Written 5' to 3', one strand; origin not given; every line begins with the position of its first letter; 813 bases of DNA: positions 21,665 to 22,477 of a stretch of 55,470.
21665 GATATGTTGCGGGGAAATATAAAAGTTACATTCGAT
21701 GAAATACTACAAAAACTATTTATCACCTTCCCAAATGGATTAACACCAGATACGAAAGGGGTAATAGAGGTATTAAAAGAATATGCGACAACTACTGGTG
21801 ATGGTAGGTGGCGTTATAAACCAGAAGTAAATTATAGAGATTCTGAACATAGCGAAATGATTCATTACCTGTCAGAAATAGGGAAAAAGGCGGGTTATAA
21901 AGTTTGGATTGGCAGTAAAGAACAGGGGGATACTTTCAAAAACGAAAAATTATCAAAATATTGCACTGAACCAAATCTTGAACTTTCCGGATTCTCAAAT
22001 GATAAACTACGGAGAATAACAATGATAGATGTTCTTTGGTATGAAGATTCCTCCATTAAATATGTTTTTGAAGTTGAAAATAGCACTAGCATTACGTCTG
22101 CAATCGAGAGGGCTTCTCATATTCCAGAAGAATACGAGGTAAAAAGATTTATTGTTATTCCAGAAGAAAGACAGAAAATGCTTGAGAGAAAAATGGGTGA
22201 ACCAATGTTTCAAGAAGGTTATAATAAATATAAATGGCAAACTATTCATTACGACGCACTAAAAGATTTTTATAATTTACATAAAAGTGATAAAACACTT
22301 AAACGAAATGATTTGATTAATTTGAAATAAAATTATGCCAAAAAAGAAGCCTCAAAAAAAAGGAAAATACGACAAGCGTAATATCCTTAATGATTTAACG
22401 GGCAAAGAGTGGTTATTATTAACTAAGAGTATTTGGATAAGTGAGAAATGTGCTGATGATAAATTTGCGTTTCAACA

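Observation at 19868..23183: Two-methyltransferase operon with a nuclease-like module fused to the large methyltransferase: candidate single-chain R-M system with unusual domain order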

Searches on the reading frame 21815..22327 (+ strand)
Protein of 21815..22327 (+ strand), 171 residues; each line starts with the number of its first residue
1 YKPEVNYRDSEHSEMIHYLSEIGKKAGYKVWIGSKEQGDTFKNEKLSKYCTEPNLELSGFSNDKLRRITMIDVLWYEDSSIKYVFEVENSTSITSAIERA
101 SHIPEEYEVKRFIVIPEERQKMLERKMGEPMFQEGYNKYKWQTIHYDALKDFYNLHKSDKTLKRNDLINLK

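Call 20: predict_structure(alignment_id=A2)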
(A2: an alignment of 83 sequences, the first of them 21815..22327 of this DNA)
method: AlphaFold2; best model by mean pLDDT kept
length: 171 residues; sequences in the alignment: 83
mean_pLDDT: 91.7   pTM: 0.88
mean pLDDT of the five models: 91.7, 91.4, 91.1, 91.1, 90.5
residues with pLDDT >= 90: 142; 70-90: 20; 50-70: 7; < 50: 2
segments of 3 or more residues with pLDDT < 50: none
pLDDT, mean of each block of 10 residues (from residue 1): 63 97 98 96 96 91 94 95 92 86 93 94 93 94 95 96 89 66
secondary structure, 60 per line:
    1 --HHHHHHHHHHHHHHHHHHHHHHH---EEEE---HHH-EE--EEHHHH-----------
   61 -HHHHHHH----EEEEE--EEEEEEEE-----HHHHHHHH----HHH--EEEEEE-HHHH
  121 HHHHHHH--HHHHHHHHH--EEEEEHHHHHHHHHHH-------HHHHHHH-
elements in order: H3-25 E29-32 H46-49 H62-68 E73-77 E80-87 H93-100 E110-115 H117-127 H130-138 E141-145 H146-156 H164-170

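Call 22: fold_search(model_id=the predicted structure, library=pdb)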
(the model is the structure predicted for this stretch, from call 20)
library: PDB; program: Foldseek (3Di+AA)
matches with E <= 10: 264; with E <= 0.001: 0
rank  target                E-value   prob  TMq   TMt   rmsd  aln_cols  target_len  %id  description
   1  7edb_A                8.3e-03  0.90  0.37  0.20  10.5       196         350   13  EcoT38I restriction endonuclease complexed with DNA (released 2022-03-16)
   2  8z4i_A                1.2e-01  0.51  0.26  0.14   5.7       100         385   16  crystal structure of Cdn1 in complex with cA3 (released 2026-02-04)
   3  7e8r                  1.8e-01  0.30  0.36  0.20  11.6       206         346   11  EcoT38I restriction endonuclease (released 2022-03-02)
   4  6cgq_A                3.7e-01  0.20  0.22  0.13   9.2        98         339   11  Threonine synthase from Bacillus subtilis ATCC 6633 with PLP and PLP-Ala (released 2019-02-27)
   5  8ju8                  5.0e-01  0.30  0.31  0.37   6.4       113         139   13  de novo designed protein (released 2023-07-26)
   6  9obo_B                6.0e-01  0.12  0.23  0.07  11.2       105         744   16  Crystal structure of Mycobacterium tuberculosis isocitrate lyase 2 fixed in the apo form with disulfide bonds (released 2026-03-18)
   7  2ph7_B                6.8e-01  0.11  0.31  0.26  16.9       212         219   10  Crystal structure of AF2093 from Archaeoglobus fulgidus (released 2007-05-08)
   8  1ek0                  8.7e-01  0.12  0.24  0.24   6.9       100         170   12  GPPNHP-BOUND YPT51 AT 1.48 A RESOLUTION (released 2000-04-17)
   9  6n0w                  1.1e+00  0.06  0.17  0.10  11.0       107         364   11  Crystal structure of a Tyrosine--tRNA ligase from Elizabethkingia anophelis (released 2018-12-05)
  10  7pb1_B                1.2e+00  0.11  0.25  0.24   8.2       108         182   11  Structure of the human heterotetrameric cis-prenyltransferase complex in complex with magnesium, GGPP and IsPP (released 2022-06-01)
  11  7nwl_B                1.2e+00  0.08  0.31  0.16  14.2       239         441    9  Cryo-EM structure of human integrin alpha5beta1 (open form) in complex with fibronectin and TS2/16 Fv-clasp (released 2021-06-02)
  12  2rkb_A                1.3e+00  0.12  0.22  0.14   6.5        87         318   13  Serine dehydratase like-1 from human cancer cells (released 2008-04-01)
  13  7pax_B                1.3e+00  0.10  0.25  0.22   8.3       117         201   15  Structure of the human heterotetrameric cis-prenyltransferase complex in complex with magnesium, FsPP and IPP (released 2022-06-01)
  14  9p6s_B                1.4e+00  0.08  0.21  0.10   8.2       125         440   10  Cryo-EM structure of human integrin alpha5beta1 in complex with fibronectin (FN 7-10) (released 2026-03-25)
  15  5wpl_G                1.4e+00  0.08  0.30  0.32  10.9       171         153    9  KRas G12V, bound to GppNHp and miniprotein 225-11 (released 2018-01-03)
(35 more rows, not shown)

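Call 26: search_solved_structures(query=A3, max_evalue=10, show_alignments=3)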
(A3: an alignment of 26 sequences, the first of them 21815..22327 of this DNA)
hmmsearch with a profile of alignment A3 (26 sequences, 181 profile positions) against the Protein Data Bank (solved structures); distinct sequences matched with E-value up to 10: 2.
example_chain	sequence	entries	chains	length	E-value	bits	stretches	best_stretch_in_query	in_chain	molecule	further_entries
6iqo_A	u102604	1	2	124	0.97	12.3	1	96-138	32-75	DNA-binding protein SSO0352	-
6iqc_A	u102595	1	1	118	1.6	11.6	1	97-139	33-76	DNA-binding protein SSO0352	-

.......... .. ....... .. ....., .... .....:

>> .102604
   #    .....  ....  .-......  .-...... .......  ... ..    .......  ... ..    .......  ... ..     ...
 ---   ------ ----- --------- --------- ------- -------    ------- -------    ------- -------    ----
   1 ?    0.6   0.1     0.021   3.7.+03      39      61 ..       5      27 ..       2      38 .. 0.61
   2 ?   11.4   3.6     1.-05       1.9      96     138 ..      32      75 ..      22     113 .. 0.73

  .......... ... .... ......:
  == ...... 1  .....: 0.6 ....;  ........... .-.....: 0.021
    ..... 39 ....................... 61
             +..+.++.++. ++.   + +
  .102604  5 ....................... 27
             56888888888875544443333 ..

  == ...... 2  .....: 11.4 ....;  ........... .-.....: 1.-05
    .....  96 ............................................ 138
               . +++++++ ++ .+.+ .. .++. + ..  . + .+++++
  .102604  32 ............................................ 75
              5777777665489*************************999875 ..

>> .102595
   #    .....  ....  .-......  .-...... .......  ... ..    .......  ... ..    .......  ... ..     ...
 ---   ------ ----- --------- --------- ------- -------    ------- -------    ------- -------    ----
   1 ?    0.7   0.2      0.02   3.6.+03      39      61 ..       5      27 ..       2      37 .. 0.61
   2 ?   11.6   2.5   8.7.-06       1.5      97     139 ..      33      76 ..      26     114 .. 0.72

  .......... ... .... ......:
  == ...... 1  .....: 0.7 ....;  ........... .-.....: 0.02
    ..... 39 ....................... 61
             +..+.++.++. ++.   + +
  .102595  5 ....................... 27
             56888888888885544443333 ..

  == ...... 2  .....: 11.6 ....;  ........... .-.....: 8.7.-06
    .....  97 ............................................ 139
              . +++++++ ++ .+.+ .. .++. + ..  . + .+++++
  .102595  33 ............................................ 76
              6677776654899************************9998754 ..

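Call 36: search_protein_representatives(alignment_id=A3)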
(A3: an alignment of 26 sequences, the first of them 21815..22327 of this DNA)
Query: 26 sequences, 181 profile positions. Proteins with E-value up to 0.001 (for the whole library): 1706; up to 1e-10: 931; up to 1e-30: 117. The best 150 are listed.
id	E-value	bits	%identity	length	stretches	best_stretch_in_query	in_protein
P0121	1.4e-63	230.2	-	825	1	2-180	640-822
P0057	5.8e-60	218.3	-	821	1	1-180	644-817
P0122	2.8e-56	206.4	-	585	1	1-173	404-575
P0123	4.8e-56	205.6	-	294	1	1-180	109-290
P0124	3.4e-55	202.8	-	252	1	2-180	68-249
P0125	6.6e-55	201.9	-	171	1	15-180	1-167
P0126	7.5e-55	201.7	-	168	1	15-178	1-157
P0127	1.0e-54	201.2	-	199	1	4-180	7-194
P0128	9.3e-54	198.1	-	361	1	2-177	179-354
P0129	6.8e-53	195.3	-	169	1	15-181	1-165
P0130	5.4e-52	192.4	-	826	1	1-173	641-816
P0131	2.8e-51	190.0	-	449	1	1-180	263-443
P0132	5.5e-51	189.1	-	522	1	1-170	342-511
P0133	8.6e-50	185.2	-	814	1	1-169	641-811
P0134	2.3e-49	183.8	-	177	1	15-166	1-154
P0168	2.3e-40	154.5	-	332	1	1-174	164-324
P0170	3.8e-40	153.8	-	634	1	1-172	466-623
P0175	3.1e-39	150.8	-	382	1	1-168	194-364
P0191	4.6e-36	140.4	-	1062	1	8-169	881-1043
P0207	1.8e-33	132.0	-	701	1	2-170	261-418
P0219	2.7e-32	128.2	-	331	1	6-172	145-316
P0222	3.5e-32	127.8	-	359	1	7-163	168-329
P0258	6.4e-26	107.4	-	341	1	5-152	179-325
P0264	4.8e-25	104.5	-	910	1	2-166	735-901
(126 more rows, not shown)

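Call 37: search_protein_families(library=pfam, proteins=[P0128, P0175, P0222, P0258, P0168, P0219, P0207, P0191, P0264, P0170], max_evalue=0.01)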
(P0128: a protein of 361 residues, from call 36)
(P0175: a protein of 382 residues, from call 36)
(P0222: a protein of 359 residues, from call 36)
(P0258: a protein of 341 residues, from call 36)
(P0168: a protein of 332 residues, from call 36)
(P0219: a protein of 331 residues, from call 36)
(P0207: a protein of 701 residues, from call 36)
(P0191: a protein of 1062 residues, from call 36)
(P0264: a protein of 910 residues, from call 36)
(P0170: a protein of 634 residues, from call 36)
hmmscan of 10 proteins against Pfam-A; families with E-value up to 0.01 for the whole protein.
P0128 (361 aa): 1 family
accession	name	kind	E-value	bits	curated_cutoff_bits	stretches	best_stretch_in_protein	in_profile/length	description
PF21239.2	RLMM_N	-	0.00015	22.2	27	1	193-264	7-75/81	Ribosomal RNA large subunit methyltransferase M, N-terminal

P0175 (382 aa): 0 families

P0222 (359 aa): 2 families
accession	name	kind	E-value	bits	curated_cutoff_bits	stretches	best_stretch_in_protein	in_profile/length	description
PF01555.25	N6_N4_Mtase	-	1.4e-09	38.7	26.7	1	50-94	169-213/221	DNA methylase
PF02086.21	MethyltransfD12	-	0.00085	19.6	22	1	64-106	22-64/253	D12 class N6 adenine-specific DNA methyltransferase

P0258 (341 aa): 0 families

P0168 (332 aa): 0 families

P0219 (331 aa): 1 family
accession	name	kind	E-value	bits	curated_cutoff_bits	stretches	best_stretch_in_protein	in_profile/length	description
PF00294.29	PfkB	-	8.4e-13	48.8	25.8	1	2-72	12-84/302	pfkB family carbohydrate kinase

P0207 (701 aa): 0 families

P0191 (1062 aa): 4 families
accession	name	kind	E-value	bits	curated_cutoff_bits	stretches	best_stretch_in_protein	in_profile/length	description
PF01555.25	N6_N4_Mtase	-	1e-15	58.7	26.7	2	146-234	136-213/221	DNA methylase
PF01170.24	UPF0020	-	4.8e-09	36.6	22.3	1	201-251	27-65/197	RMKL-like, methyltransferase domain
PF03602.21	Cons_hypoth95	-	3.2e-05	24.1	24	0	202-257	41-98/182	Conserved hypothetical protein 95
PF02086.21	MethyltransfD12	-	4.9e-05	23.6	22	0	202-293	20-110/253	D12 class N6 adenine-specific DNA methyltransferase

P0264 (910 aa): 4 families
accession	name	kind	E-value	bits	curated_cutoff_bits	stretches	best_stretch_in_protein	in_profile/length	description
PF01555.25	N6_N4_Mtase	-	2.3e-14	54.3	26.7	2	34-82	165-213/221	DNA methylase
PF02086.21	MethyltransfD12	-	1.9e-06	28.2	22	1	46-110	15-79/253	D12 class N6 adenine-specific DNA methyltransferase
PF01170.24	UPF0020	-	0.0014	18.8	22.3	0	396-432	100-136/197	RMKL-like, methyltransferase domain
PF03602.21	Cons_hypoth95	-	0.0016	18.6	24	0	400-445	92-143/182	Conserved hypothetical protein 95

P0170 (634 aa): 1 family
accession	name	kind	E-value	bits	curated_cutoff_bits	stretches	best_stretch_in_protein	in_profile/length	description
PF01555.25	N6_N4_Mtase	-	4.4e-07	30.5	26.7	1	171-281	1-89/221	DNA methylase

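Call 38: search_protein_families(library=pfam, alignment_id=A3, max_evalue=10)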
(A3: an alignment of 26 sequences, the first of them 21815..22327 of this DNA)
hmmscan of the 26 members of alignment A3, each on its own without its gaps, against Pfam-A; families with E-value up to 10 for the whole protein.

A. member 1, window:21815-22327:+ (171 aa): 0 families

B. families by the number of members that match (of 26 scanned): 10 families
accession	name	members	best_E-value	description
PF16216.10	GxGYxYP_N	2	0.0088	GxGYxYP_N 1st domain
PF06569.16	DUF1128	1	0.0016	Protein of unknown function (DUF1128)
PF17580.7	GBR_NSP5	1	0.0078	Group B Rotavirus Non-structural protein 5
PF12995.12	DUF3879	1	0.011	Domain of unknown function, E. rectale Gene description (DUF3879)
PF18325.7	Fas_alpha_ACP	1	0.013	Fatty acid synthase subunit alpha Acyl carrier domain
PF22542.1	Utp8_C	1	0.047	Utp8, C-terminal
PF09645.16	F-112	1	0.052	F-112 protein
PF12080.14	GldM_4th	1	0.11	GldM C-terminal domain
PF03688.20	Nepo_coat_C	1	0.15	Nepovirus coat protein, C-terminal domain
PF08398.15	Phospholip_A2_4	1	0.18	Phospholipase A2-like domain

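Call 39: find_related_loci(query=A3, collection=genome_contigs, flank=5000)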
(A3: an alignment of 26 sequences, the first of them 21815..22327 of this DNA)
Query A3 (171 aa) in genome_contigs; peptide patterns used: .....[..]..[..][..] (x = any residue, [..] = any of these).
101 stretches matched a pattern; 97 encode a relative of the query (tblastn E <= 1e-3); the best 80 are kept; 80 distinct loci.
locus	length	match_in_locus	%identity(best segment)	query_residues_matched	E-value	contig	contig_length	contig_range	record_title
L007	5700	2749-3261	89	1-171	5e-105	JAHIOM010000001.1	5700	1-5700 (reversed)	MAG: Patescibacteria group bacterium isolate KR13_S3.mb.134 KR13_S3.mb.134_k141_30467, whole genome shotgun sequence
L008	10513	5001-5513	89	1-171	3e-104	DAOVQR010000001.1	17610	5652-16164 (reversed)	MAG TPA_asm: bacterium isolate CSMAG_1580 CSMAG_1580_k141_2491450_length_17610_cov_22.0000, whole genome shotgun sequenc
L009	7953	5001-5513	88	1-171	2e-103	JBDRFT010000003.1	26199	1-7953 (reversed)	MAG: bacterium isolate MEGAHIT-group-1.386 k141_12380833, whole genome shotgun sequence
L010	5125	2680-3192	89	1-171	3e-103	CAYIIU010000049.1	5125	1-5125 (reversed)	MAG TPA_asm: uncultured archaeon isolate ERP119705_co23_96 genome assembly, contig: NODE_18574_length_5125_cov_5.133728,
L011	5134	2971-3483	88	1-171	4e-102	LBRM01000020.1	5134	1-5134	MAG: Candidatus Nomurabacteria bacterium GW2011_GWA1_36_15 US05_C0020, whole genome shotgun sequence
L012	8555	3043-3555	87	1-171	6e-102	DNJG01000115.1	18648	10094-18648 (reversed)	MAG TPA_asm: Nitrospinota bacterium isolate UBA9963 contig_1163, whole genome shotgun sequence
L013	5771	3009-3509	88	1-167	1e-99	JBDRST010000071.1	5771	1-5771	MAG: bacterium isolate MEGAHIT-group-3.28 k141_295119, whole genome shotgun sequence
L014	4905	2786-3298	86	1-171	1e-99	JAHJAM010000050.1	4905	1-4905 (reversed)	MAG: Patescibacteria group bacterium isolate Modern_marine.mb.212 Modern_marine.mb.212_k141_598258, whole genome shotgun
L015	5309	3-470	86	16-171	3e-92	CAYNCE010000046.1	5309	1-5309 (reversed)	MAG TPA_asm: uncultured Gammaproteobacteria bacterium isolate SRP256446_co1_34 genome assembly, contig: NODE_11168_lengt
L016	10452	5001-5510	82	1-170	4e-96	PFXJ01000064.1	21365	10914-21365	MAG: candidate division Zixibacteria bacterium CG_4_9_14_3_um_filter_46_8 CG_4_9_14_3_um_filter_150_scaffold_2011_c, who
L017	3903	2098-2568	53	5-162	3e-50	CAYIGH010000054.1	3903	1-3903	MAG TPA_asm: Candidatus Woesearchaeota archaeon isolate ERP119705_co24_289 genome assembly, contig: NODE_45593_length_39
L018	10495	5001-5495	46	2-167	5e-47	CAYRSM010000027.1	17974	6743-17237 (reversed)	MAG TPA_asm: uncultured archaeon isolate SRP093762_co1_53 genome assembly, contig: NODE_1885_length_17974_cov_10.029912,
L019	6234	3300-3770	44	1-158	1e-46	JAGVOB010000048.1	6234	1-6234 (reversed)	MAG: Candidatus Omnitrophota bacterium isolate DeMMO3_15 c_000000057093, whole genome shotgun sequence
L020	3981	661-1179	45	2-170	9e-44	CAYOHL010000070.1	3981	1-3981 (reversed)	MAG TPA_asm: uncultured Methanosarcinales archaeon isolate SRP098346_co1_180 genome assembly, contig: NODE_36053_length_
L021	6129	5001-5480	46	2-162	1e-43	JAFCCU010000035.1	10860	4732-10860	Candidatus Woesearchaeota archaeon isolate AB_69_Bin_160 AB_69_Bin_160_scaffold_19424, whole genome shotgun sequence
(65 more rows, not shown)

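Call 45: search_dna_similar(query=window:21815-22327:+, collection=plasmids, mode=protein, max_evalue=10, max_rows=20)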
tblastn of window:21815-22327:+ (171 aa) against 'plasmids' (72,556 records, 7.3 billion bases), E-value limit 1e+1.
Records with a match: 180; places in all: 185; records where one place covers at least 80% of the query: 25.
Best place of each record, by identity: <60% 180.
By first word of the organism name: Enterococcus 65; Sphingobium 14; Sphingomonas 10; Listeria 10; Hymenobacter 9; Cupriavidus 9; Paraburkholderia 5; Komagataeibacter 5; Azospirillum 4; Leptolyngbya 3; and 35 more.
By predicted mobility (MOB-suite, as given by PLSDB): conjugative 84; non-mobilizable 61; mobilizable 35.
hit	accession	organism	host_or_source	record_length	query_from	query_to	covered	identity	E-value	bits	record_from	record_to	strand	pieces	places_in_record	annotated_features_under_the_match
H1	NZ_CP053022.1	Sphingobium yanoikuyae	whole organism,River sediment ...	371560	9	164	91%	30.8%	3e-10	65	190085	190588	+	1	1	hypothetical protein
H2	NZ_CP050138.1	Sphingomonas sp. CL5.1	-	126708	9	164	91%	30.2%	5e-11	67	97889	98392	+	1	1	type II restriction endonuclease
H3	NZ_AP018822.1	Sphingomonas bisphenolicum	-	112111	9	164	91%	30.2%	9e-11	66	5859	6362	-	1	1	type II restriction endonuclease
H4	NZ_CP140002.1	Novosphingobium capsulatum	-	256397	9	164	91%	30.2%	2e-10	66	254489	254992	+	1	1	hypothetical protein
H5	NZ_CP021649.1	Acidovorax sp. T1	-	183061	9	152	84%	31.4%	2e-13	74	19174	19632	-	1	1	hypothetical protein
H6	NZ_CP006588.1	Hymenobacter sp. APR13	silkworm feces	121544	10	167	92%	28.6%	1e-10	66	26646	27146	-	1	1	hypothetical protein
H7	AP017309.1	Leptolyngbya sp. NIES-3755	-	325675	12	146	79%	33.3%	3e-14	76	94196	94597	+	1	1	unknown protein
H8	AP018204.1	Leptolyngbya boryana NIES-2135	-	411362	12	158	86%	30.6%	2e-11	68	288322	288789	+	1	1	hypothetical protein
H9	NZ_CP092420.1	Leptolyngbya boryana IU 594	-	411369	12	158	86%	30.6%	2e-11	68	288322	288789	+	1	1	hypothetical protein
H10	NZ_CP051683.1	Mucilaginibacter robiniae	cell culture,Flower of Shittah tree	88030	12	164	89%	29.1%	2e-9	62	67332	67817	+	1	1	hypothetical protein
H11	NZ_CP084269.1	Caballeronia sp. Lep1P3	Leptoglossus zonatus,Cell culture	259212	8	151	84%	30.0%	6e-11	67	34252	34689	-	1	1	type II restriction endonuclease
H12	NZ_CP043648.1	Hymenobacter sp. NBH84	pure culture,soil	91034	9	146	81%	30.8%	1e-10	66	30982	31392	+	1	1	hypothetical protein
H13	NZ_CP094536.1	Hymenobacter monticola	Single cell,a pond on the Huanglong ...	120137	9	146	81%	30.8%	1e-9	63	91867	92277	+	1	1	none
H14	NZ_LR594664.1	Variovorax sp. RA8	Riverbed sediment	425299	1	132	77%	32.1%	5e-12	70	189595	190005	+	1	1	type II restriction endonuclease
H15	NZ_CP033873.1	Caulobacter sp. FWC26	whole organism,isolated from activated ...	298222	2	132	77%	32.4%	4e-10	64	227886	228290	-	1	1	type II restriction endonuclease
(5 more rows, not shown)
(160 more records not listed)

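Call 46: search_dna_similar(query=window:21815-22327:+, collection=phages, mode=protein, max_evalue=10, max_rows=20)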
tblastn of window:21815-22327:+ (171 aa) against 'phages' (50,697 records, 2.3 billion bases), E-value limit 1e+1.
Records with a match: 10; places in all: 10; records where one place covers at least 80% of the query: 0.
Best place of each record, by identity: <60% 10.
By first word of the organism name: Vibrio 5; Listeria 3; Microbacterium 2.
By host as written in the record: - 5; Listeria monocytogenes 2; Microbacterium paraoxydans NWU1 2; Listeria monocytogenes LM7 1.
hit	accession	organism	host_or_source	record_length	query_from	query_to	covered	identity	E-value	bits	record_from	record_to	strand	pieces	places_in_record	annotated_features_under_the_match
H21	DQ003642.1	Listeria phage A006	Listeria monocytogenes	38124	43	110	40%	32.4%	2e+0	34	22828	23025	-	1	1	gp28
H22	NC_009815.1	Listeria phage A006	Listeria monocytogenes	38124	43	110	40%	32.4%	2e+0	34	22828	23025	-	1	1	integrase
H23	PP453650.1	Listeria phage vB_Lmo_C2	Listeria monocytogenes LM7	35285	43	110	40%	32.4%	4e+0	34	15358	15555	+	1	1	integrase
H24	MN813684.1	Microbacterium phage Terij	Microbacterium paraoxydans NWU1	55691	68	132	38%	30.8%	8e+0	33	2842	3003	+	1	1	4: terminase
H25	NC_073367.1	Microbacterium phage Terij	Microbacterium paraoxydans NWU1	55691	68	132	38%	30.8%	8e+0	33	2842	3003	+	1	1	4: terminase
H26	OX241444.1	Vibrio phage 496E54-1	Seawater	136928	31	79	29%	32.7%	2e+0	34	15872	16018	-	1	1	hypothetical protein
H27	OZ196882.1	Vibrio phage PS17B-2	Seawater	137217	31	79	29%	32.7%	2e+0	34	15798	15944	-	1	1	hypothetical protein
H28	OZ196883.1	Vibrio phage 5P1c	Seawater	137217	31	79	29%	32.7%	2e+0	34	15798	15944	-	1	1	hypothetical protein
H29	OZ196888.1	Vibrio phage 5P1b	Seawater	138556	31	79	29%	32.7%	2e+0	34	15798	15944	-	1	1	hypothetical protein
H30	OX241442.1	Vibrio phage 495E54-1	Seawater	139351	31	79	29%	32.7%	2e+0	34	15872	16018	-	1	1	hypothetical protein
